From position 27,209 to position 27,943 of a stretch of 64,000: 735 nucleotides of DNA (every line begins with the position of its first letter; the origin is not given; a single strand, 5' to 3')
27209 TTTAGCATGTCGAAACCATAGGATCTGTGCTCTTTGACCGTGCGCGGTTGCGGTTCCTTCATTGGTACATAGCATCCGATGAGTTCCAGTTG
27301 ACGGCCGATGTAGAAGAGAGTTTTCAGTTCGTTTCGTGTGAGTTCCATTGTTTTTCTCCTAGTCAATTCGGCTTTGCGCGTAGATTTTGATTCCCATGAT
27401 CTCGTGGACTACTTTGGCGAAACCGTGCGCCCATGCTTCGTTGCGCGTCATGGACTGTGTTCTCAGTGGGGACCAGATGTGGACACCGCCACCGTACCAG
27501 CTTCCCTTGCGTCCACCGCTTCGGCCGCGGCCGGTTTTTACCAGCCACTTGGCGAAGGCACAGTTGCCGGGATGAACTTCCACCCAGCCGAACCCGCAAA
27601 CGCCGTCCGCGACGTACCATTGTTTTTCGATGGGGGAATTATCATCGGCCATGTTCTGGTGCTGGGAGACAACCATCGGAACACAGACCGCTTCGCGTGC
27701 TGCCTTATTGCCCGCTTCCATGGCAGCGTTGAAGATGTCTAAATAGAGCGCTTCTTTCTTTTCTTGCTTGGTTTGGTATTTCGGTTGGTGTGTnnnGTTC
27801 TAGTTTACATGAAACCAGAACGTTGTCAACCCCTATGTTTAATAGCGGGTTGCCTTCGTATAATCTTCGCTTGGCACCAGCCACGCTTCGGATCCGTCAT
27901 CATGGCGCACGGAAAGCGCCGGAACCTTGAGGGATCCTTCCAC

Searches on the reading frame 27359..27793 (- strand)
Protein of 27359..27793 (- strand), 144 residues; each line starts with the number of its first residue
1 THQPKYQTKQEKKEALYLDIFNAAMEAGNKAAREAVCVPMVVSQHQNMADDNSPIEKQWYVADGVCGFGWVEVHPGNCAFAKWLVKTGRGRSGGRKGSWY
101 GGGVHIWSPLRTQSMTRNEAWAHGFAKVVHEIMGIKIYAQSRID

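Call 78: search_protein_families(library=phrogs, proteins=[window:27359-27793:-], max_evalue=0.001)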
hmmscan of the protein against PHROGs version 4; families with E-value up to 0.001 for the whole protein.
window:27359-27793:- (144 aa): 1 family
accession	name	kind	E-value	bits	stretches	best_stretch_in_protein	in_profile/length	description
phrog_22149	-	unknown function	0.00045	21.6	1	56-144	36-121/121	-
